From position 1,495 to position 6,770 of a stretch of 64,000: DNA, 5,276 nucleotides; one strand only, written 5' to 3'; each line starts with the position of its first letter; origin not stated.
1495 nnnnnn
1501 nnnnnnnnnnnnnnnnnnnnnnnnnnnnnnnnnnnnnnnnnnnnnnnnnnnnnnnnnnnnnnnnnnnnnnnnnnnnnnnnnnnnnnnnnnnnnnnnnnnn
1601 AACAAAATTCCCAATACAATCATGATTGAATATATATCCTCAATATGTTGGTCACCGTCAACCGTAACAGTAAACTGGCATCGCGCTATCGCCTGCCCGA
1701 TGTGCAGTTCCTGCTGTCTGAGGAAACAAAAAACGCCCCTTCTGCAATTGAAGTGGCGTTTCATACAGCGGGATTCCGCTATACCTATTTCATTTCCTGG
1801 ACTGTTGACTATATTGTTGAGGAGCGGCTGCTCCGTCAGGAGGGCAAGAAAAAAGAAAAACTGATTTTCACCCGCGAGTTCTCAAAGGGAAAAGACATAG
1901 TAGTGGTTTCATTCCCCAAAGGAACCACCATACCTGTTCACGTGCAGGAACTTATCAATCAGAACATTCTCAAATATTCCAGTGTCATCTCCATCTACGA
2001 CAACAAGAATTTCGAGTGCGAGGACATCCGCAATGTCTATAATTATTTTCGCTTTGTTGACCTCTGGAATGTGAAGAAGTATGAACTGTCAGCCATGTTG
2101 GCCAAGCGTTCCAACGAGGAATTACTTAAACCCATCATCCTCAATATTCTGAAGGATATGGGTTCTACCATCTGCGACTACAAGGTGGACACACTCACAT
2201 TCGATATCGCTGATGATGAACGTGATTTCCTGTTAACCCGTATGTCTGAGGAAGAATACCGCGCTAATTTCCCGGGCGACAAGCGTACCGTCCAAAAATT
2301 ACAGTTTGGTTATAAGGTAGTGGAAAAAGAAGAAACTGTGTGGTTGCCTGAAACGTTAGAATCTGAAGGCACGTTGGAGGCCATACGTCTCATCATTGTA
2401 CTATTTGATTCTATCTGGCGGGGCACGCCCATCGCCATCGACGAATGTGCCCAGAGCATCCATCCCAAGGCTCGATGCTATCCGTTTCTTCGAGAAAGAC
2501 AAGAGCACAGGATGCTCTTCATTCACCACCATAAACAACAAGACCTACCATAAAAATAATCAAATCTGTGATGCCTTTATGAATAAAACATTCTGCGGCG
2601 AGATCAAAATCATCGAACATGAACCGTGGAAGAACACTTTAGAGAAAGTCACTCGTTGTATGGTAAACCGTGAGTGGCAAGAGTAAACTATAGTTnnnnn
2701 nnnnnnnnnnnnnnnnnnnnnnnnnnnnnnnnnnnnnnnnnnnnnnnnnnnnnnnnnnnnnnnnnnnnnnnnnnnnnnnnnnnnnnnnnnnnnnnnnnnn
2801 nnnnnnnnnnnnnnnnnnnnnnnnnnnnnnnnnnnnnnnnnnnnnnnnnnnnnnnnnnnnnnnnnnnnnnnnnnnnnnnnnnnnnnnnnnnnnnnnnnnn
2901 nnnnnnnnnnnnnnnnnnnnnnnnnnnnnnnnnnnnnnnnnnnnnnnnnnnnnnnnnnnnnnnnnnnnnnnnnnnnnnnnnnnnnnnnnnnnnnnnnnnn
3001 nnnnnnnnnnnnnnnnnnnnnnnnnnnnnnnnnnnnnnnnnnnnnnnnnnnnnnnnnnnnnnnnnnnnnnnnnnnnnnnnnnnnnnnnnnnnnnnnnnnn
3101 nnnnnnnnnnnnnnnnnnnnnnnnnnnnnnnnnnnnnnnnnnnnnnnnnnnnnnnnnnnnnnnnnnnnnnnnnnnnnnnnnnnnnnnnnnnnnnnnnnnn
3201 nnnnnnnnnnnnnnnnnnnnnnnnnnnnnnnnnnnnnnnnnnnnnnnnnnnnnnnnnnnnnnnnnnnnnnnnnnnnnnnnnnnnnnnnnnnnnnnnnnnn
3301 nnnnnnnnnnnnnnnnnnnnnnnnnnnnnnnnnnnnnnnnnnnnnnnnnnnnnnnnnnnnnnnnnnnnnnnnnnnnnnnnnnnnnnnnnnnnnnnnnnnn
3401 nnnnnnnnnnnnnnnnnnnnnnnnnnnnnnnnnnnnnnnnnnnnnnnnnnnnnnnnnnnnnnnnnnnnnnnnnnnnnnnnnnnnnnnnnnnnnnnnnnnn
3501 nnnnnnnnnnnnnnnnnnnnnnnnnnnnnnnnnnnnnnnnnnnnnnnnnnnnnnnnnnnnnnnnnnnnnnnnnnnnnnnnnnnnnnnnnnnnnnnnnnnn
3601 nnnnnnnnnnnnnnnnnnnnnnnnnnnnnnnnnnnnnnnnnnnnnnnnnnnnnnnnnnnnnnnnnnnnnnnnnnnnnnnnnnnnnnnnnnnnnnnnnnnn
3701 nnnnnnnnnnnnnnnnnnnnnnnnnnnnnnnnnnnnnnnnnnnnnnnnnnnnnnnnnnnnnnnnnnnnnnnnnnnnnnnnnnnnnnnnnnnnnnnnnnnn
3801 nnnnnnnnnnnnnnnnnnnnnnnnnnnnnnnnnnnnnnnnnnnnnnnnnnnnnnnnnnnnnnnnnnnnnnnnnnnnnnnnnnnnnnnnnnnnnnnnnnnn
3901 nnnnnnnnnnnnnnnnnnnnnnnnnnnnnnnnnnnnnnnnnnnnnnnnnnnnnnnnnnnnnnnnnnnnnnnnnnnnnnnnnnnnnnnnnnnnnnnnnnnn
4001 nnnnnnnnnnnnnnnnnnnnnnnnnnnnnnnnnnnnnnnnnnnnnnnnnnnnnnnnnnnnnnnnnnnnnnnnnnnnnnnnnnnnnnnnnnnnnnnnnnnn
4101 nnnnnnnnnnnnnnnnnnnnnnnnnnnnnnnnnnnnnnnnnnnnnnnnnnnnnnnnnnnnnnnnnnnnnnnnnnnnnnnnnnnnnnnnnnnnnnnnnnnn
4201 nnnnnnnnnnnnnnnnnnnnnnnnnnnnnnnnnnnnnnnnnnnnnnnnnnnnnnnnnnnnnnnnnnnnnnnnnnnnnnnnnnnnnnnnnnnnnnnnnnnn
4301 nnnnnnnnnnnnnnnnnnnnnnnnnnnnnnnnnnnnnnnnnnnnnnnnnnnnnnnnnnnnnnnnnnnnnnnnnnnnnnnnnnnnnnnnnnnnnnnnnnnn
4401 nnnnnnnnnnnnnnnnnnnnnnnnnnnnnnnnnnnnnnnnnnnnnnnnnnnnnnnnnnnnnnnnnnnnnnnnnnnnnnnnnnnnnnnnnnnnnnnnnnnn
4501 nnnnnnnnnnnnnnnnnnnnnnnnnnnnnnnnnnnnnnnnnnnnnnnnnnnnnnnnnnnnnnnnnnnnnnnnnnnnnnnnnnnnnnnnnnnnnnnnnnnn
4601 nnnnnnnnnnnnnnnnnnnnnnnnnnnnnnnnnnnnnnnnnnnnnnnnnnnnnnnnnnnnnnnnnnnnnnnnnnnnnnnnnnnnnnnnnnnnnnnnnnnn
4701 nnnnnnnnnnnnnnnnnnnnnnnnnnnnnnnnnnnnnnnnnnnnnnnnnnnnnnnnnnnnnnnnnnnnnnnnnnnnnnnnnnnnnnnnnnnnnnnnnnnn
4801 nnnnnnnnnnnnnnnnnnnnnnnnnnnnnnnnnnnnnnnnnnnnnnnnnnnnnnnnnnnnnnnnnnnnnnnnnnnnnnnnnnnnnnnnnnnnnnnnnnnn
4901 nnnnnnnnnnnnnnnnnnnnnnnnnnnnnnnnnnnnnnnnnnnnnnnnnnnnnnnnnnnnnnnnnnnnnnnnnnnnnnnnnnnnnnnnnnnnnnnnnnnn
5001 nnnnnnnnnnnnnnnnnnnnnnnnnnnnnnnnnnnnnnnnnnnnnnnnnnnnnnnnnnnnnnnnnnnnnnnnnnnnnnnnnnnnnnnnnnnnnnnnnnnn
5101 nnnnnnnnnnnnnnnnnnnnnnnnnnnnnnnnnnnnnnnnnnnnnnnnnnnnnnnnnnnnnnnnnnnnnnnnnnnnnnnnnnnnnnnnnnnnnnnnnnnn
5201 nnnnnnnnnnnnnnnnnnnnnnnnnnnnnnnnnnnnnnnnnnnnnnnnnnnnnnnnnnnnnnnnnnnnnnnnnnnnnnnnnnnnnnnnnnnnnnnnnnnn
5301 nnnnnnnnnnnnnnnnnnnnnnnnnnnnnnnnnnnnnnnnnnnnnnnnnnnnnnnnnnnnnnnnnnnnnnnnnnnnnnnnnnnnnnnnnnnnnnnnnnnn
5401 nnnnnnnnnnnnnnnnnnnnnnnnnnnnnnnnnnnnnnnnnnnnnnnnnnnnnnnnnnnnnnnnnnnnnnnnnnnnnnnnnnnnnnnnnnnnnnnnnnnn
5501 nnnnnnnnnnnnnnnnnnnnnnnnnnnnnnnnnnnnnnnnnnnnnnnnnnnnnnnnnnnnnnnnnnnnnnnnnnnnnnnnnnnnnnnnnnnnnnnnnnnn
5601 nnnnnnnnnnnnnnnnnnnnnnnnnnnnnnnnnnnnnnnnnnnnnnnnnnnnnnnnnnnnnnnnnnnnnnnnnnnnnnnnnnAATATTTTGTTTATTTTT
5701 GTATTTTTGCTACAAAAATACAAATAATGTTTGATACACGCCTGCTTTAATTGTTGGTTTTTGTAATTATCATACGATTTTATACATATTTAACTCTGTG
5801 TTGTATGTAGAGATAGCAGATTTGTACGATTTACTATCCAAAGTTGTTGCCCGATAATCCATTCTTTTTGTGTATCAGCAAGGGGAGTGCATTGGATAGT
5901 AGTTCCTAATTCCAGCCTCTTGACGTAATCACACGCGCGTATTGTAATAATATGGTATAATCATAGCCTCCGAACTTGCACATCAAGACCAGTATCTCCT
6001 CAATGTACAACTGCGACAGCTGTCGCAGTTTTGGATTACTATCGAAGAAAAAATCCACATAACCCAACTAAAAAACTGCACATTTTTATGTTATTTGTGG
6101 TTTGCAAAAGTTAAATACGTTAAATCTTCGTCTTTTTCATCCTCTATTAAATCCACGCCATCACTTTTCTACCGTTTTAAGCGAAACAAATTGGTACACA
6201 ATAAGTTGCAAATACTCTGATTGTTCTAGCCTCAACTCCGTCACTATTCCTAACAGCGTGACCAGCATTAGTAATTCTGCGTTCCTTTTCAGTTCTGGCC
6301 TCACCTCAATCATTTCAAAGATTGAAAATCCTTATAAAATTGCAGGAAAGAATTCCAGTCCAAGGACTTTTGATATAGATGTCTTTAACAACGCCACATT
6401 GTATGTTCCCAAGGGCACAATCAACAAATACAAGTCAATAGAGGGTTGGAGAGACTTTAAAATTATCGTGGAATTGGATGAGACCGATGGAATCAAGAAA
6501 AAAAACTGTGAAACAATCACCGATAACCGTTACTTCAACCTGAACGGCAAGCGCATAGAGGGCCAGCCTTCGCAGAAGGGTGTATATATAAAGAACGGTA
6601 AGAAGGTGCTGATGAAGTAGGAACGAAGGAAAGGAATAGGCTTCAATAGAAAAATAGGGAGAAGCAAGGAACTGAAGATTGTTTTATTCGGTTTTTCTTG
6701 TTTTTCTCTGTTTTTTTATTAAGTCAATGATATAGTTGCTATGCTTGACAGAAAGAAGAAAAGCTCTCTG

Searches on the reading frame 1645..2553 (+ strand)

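Call 49: search_protein_families(library=pfam, proteins=[window:1645-2553:+], max_evalue=0.001)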
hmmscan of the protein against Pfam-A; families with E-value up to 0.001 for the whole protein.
window:1645-2553:+ (302 aa): 1 family
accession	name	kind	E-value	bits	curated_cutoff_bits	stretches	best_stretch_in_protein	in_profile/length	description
PF13304.12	AAA_21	-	1.3e-10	42.3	27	1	8-276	33-275/304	AAA domain, putative AbiEii toxin, Type IV TA system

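Call 77: search_protein_families(library=padloc, proteins=[window:1645-2553:+], max_evalue=0.001)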
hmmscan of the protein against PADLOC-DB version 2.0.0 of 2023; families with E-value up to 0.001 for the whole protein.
window:1645-2553:+ (302 aa): 2 families
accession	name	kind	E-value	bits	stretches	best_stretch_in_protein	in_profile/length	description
PDLC02335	AbiLi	-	4.9e-16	56.7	1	24-275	104-211/326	AbiLi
PDLC02980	AriA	-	1.4e-09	36.3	1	9-276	34-275/304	-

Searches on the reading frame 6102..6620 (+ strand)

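Call 49: search_protein_families(library=pfam, proteins=[window:6102-6620:+], max_evalue=0.001)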
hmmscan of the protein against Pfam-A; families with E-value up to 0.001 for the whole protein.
window:6102-6620:+ (172 aa): 1 family
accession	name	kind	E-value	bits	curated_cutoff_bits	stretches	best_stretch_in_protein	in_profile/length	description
PF13306.12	LRR_5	-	4.8e-05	23.7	27.7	1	38-71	30-62/127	BspA type Leucine rich repeat region (6 copies)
